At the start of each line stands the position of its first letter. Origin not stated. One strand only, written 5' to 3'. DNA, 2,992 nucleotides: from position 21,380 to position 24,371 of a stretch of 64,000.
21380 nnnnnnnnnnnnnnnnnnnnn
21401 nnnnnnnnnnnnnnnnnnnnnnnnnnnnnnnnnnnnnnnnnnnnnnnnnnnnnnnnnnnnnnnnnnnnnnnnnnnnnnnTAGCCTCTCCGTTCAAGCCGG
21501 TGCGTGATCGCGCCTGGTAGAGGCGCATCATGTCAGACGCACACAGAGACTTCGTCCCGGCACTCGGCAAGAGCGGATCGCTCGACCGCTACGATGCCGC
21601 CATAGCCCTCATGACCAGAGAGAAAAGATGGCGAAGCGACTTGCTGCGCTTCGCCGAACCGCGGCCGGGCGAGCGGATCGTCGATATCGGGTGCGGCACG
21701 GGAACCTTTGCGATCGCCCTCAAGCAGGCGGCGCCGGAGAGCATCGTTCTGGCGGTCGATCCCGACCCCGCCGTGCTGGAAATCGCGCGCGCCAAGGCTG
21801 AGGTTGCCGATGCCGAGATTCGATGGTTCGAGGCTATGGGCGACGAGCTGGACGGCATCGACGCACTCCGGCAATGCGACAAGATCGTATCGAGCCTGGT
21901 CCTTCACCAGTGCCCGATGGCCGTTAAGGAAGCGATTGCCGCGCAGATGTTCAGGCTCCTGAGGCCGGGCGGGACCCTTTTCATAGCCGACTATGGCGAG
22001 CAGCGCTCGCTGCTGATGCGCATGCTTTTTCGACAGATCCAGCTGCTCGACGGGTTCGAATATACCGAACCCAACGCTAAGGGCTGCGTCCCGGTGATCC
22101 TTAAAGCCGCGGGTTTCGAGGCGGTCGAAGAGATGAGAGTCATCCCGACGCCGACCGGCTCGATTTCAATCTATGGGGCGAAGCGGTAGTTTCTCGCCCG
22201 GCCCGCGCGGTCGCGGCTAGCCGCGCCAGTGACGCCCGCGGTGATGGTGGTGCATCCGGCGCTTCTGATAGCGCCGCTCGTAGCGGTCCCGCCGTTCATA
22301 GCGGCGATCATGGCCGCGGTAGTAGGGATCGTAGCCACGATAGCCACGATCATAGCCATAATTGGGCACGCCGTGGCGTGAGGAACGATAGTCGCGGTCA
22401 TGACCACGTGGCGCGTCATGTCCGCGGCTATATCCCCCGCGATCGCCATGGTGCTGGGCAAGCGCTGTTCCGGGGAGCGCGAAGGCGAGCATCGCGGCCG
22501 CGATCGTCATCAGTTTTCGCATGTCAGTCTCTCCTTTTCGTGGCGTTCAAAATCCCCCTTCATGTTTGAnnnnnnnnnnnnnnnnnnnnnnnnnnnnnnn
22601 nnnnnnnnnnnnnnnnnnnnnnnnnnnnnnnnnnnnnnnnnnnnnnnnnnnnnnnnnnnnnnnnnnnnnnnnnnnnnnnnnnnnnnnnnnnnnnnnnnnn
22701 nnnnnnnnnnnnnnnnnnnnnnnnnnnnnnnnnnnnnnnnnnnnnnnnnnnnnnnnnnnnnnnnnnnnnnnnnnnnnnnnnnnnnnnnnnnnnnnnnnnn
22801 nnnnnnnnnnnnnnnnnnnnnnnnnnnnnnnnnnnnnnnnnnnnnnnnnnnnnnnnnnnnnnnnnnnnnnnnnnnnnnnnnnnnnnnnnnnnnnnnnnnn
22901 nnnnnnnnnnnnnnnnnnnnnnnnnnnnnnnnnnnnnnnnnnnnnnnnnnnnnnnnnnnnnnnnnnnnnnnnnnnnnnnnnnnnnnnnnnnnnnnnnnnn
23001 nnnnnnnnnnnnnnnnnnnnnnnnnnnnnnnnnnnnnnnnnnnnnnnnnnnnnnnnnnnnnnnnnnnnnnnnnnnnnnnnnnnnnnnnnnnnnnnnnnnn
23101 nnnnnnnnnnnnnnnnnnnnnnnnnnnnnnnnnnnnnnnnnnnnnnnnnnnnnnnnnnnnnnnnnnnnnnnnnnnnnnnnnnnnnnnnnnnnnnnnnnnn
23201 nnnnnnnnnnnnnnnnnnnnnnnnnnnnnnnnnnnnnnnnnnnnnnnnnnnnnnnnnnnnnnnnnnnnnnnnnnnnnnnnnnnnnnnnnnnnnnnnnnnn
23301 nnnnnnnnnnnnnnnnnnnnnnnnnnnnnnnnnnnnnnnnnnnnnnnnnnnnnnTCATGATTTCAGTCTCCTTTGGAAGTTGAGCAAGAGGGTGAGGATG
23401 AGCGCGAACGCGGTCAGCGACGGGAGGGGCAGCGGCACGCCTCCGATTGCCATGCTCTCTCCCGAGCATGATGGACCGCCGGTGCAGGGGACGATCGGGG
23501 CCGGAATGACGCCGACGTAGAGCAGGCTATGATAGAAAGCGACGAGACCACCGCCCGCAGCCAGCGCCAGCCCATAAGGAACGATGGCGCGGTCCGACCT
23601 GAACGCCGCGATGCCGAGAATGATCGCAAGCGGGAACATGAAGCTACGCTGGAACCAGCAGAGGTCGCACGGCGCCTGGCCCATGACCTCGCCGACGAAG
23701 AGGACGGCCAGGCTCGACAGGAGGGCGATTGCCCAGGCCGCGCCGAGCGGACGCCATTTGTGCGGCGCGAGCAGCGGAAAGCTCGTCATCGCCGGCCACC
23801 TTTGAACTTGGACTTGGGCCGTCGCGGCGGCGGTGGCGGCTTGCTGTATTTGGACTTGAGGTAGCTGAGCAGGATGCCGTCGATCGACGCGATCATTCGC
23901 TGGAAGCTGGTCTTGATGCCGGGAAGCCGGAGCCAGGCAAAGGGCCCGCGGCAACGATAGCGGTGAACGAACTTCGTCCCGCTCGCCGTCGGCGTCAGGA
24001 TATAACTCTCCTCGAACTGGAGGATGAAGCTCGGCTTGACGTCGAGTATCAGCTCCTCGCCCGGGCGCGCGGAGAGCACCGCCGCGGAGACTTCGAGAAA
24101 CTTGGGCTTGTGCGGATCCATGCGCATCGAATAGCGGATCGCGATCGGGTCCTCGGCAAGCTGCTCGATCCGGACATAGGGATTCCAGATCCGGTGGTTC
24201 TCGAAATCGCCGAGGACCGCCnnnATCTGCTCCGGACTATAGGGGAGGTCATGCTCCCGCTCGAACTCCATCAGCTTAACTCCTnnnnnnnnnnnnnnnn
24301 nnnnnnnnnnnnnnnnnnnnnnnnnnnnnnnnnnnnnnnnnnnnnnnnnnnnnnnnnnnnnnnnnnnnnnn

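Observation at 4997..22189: Two paralogous AraC + SAM-methyltransferase cassettes embedded in different metal operons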

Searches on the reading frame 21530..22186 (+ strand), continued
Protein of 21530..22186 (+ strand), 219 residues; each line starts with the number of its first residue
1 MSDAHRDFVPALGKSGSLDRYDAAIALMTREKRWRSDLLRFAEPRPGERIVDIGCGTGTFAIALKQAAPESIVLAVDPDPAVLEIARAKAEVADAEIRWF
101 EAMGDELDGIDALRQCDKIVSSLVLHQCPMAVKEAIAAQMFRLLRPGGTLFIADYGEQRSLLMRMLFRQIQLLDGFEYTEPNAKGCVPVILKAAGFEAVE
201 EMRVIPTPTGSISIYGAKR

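Call 78: search_solved_structures(query=A2, max_evalue=0.000001, show_alignments=3)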
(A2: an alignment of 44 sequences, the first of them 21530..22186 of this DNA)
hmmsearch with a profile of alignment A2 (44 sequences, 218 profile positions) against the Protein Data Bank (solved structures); distinct sequences matched with E-value up to 0.000001: 129 (the best 60 are shown).
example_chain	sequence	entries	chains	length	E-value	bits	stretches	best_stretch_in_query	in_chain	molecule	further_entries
5wp5_A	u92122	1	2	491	6e-24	88.1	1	35-200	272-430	Phosphomethylethanolamine N-methyltransferase 2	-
5wp4_A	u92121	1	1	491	5.7e-23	84.9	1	35-202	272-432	Phosphoethanolamine N-methyltransferase 1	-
3bus_A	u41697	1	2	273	6.4e-20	74.9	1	32-153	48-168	Methyltransferase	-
3mgg_A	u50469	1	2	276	3.1e-18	69.4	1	33-150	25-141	Methyltransferase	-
9fce_A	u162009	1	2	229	1.8e-17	66.9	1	44-147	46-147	SAM dependent methyltransferase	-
9fd3_A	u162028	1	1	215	2e-17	66.7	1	41-147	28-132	SAM-dependent methyltransferase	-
9fcd_A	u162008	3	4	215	2.1e-17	66.7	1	41-147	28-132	SAM-dependent methyltransferase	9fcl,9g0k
9fcy_A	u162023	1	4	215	2.1e-17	66.7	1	41-147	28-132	SAM-dependent methyltransferase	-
3dtn_A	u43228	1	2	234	3.1e-17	66.1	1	45-158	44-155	Putative Methyltransferase MM_2633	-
6uv6_A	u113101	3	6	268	3.1e-17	66.1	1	30-154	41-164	D-glucose O-methyltransferase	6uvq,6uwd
8gdu_A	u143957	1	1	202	3.4e-17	66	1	35-152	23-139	Methyltransferase domain-containing protein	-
6uak_A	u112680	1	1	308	3.6e-17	65.9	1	42-147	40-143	SAM dependent methyltransferase LahSB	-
1xxl_A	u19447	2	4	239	6.8e-17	65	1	37-157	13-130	YcgJ protein | ycgJ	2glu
6mro_A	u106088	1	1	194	9.7e-17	64.5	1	35-153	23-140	methyl transferase from Methanosarcina acetivorans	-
5m58_A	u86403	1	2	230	1.7e-16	63.8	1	37-148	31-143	C-methyltransferase CouO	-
8ys9_A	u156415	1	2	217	2.8e-11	46.7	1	13-148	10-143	Phosphatidylethanolamine N-methyltransferase/phosphatidyl-N-methylethanolamine N-methyltra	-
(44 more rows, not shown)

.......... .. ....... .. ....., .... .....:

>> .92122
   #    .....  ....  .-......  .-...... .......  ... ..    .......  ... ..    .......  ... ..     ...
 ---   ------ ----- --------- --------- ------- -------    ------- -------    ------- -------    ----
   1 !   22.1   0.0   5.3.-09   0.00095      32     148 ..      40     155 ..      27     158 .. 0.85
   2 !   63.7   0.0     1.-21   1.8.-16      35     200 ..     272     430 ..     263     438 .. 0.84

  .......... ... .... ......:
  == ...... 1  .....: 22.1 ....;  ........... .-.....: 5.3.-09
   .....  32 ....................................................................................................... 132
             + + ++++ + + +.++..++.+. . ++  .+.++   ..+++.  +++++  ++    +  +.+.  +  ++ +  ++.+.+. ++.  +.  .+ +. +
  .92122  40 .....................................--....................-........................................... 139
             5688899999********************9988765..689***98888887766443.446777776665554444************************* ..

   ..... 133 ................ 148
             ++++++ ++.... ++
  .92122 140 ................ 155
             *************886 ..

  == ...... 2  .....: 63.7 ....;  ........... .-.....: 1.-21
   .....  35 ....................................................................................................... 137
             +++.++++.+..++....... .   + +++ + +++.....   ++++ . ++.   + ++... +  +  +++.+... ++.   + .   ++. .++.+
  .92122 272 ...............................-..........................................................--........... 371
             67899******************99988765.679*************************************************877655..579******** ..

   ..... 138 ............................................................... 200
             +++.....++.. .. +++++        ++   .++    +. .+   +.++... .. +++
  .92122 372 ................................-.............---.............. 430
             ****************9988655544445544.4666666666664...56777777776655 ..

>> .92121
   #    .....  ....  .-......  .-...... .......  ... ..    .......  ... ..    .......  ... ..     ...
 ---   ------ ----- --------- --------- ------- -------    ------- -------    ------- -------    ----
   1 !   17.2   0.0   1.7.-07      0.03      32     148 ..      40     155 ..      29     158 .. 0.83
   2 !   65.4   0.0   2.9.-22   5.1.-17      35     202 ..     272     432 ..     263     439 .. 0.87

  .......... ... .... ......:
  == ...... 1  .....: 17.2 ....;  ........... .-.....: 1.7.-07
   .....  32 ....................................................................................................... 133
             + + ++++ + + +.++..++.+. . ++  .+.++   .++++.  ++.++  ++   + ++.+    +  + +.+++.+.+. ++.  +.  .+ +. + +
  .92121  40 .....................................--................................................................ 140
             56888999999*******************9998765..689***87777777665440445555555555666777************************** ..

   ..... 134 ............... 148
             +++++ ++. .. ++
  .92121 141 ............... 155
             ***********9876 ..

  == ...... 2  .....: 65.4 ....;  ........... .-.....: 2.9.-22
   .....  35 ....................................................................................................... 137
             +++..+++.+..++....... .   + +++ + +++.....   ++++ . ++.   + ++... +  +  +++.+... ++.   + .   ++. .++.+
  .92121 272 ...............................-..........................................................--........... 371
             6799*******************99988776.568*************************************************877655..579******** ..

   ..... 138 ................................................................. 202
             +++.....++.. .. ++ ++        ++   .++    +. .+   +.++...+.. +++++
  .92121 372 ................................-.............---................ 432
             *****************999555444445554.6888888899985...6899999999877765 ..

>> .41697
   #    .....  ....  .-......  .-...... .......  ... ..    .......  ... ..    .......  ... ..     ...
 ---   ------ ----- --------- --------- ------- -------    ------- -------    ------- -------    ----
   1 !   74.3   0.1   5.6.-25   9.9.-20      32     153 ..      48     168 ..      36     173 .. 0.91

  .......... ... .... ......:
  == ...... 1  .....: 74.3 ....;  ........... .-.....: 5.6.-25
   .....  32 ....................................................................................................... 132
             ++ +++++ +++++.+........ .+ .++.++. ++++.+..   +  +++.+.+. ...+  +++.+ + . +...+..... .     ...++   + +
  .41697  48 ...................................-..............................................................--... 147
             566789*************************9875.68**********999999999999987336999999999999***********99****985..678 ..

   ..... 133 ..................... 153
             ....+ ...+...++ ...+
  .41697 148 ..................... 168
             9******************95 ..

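Call 116: search_solved_structures(query=L096:2936-4192:+, max_evalue=1e-20)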
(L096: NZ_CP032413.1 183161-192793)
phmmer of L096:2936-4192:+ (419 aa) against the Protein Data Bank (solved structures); distinct sequences matched with E-value up to 1e-20: 24.
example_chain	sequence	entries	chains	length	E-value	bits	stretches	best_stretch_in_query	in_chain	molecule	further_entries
6fyj_A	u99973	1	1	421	2.4e-238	794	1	1-419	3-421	Fatty-acid peroxygenase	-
9iy1_A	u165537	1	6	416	7.2e-146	489.3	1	5-417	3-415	Fatty-acid peroxygenase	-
1izo_A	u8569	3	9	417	4e-145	486.9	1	5-418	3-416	Cytochrome P450 152A1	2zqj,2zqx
7wyg_A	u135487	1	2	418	1.7e-144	484.8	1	5-418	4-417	Cytochrome P450 152A1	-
8hkd_A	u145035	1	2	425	1.2e-143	481.9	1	5-418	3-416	Fatty-acid peroxygenase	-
5yhj_A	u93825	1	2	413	1.1e-142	478.8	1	7-417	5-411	Cytochrome P450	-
9woh_A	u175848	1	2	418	2.8e-142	477.5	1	5-418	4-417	Fatty-acid peroxygenase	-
3awq_A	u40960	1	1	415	3.2e-121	408.1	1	7-415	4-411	Fatty acid alpha-hydroxylase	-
3awm_A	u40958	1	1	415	2.2e-120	405.3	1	7-415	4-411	Fatty acid alpha-hydroxylase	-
3vtj_A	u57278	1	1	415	1.5e-119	402.6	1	7-415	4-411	Fatty acid alpha-hydroxylase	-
3vm4_A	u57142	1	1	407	2.8e-119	401.7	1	12-415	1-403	Fatty acid alpha-hydroxylase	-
3awp_A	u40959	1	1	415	4e-119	401.2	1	7-415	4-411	Fatty acid alpha-hydroxylase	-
3voo_A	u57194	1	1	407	1.4e-118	399.4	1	12-415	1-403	Fatty acid alpha-hydroxylase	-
3vno_A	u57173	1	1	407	1.4e-118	399.4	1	12-415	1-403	Fatty acid alpha-hydroxylase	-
9rxh_B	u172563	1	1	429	5.1e-115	387.7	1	5-415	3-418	Cytochrome P450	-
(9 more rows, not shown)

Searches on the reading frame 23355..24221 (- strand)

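Call 12: search_protein_families(library=pfam, proteins=[window:23355-24221:-], max_evalue=0.001)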
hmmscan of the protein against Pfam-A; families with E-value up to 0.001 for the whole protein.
window:23355-24221:- (288 aa): 1 family
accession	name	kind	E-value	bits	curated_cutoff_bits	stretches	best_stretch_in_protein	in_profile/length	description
PF02600.21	DsbB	-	4.3e-10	40.6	22.1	1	162-278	8-144/148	Disulfide bond formation protein DsbB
